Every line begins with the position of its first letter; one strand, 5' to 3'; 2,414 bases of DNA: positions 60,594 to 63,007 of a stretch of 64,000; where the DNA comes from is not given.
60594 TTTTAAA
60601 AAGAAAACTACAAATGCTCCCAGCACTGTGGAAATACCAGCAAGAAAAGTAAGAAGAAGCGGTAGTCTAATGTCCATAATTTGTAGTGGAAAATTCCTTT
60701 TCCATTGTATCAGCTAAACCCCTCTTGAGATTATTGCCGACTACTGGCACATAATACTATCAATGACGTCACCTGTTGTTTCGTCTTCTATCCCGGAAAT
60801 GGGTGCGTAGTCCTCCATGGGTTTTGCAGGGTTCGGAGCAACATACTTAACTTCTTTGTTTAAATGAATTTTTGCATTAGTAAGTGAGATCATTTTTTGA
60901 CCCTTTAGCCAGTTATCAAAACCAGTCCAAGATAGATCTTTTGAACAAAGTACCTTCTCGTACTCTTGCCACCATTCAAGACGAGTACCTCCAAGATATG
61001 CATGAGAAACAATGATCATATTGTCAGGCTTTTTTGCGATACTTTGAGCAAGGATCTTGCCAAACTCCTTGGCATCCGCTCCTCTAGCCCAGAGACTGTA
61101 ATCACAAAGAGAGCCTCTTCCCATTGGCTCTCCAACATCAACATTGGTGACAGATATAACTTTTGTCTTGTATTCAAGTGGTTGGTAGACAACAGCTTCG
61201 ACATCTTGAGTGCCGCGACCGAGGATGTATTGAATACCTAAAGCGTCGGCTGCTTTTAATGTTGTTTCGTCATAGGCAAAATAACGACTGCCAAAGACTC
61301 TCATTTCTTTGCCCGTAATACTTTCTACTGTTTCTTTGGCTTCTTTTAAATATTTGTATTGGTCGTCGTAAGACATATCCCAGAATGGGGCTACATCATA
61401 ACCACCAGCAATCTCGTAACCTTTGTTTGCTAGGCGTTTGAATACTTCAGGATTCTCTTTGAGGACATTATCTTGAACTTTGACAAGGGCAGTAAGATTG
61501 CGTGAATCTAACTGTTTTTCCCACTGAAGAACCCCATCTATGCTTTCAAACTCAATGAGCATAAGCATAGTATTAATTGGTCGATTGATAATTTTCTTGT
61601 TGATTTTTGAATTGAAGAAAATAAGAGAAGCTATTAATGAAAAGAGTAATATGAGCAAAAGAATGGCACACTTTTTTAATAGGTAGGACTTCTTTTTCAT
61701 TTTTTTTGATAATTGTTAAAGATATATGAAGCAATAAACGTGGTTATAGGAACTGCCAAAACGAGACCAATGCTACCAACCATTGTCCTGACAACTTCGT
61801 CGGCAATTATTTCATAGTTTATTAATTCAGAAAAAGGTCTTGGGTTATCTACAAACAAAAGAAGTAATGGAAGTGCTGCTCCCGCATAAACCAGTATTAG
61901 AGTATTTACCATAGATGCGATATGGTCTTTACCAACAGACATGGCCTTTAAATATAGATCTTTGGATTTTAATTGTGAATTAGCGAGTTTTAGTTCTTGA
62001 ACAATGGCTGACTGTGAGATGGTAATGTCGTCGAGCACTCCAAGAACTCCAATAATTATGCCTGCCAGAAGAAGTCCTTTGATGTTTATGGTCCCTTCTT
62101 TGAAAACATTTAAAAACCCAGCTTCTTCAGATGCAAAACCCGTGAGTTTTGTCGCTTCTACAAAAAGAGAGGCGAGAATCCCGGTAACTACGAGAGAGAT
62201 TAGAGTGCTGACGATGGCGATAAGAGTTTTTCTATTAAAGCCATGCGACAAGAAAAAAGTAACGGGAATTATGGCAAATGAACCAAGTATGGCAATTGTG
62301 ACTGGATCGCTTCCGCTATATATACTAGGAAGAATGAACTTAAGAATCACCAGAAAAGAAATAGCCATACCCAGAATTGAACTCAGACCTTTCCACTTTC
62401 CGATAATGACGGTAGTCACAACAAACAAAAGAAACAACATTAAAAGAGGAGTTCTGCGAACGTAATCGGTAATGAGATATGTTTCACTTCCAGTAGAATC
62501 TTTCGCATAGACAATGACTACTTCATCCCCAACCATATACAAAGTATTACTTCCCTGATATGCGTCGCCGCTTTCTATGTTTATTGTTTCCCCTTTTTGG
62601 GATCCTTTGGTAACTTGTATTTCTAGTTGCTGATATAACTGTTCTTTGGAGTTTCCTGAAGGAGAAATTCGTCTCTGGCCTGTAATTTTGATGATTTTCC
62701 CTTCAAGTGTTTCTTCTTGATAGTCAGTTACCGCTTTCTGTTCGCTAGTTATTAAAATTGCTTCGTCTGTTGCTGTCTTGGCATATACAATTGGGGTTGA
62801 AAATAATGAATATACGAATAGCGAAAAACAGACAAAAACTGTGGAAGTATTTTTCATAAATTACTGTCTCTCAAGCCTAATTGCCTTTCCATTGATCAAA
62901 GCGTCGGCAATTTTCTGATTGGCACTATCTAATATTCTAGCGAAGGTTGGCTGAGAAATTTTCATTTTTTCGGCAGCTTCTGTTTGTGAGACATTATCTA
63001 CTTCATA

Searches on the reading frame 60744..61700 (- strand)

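Call 70: search_protein_families(library=pfam, proteins=[window:60744-61700:-], max_evalue=0.0001)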
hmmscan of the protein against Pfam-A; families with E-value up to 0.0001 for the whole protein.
window:60744-61700:- (319 aa): 1 family
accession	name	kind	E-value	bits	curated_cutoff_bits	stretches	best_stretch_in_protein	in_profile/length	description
PF01522.26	Polysacc_deac_1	-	4.4e-09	36.8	23.1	1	64-159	28-124/124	Polysaccharide deacetylase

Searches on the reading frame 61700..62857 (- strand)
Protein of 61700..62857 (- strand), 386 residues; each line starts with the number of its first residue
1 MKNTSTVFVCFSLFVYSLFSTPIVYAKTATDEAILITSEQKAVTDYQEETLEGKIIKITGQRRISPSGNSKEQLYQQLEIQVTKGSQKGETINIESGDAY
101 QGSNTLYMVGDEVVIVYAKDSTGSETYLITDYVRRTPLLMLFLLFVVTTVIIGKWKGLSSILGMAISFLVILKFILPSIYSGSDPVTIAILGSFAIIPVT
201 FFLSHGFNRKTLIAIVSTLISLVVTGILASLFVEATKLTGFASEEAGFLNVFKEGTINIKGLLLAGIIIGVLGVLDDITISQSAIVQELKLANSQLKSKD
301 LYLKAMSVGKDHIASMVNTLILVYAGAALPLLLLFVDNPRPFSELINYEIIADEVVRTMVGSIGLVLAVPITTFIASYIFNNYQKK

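Call 70: search_protein_families(library=pfam, proteins=[window:61700-62857:-], max_evalue=0.0001)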
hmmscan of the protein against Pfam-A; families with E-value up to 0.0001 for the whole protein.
window:61700-62857:- (386 aa): 1 family
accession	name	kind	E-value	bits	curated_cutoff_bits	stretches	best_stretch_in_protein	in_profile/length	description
PF07907.16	YibE_F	-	1.2e-77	261.2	27.2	1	138-377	1-240/241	YibE/F-like protein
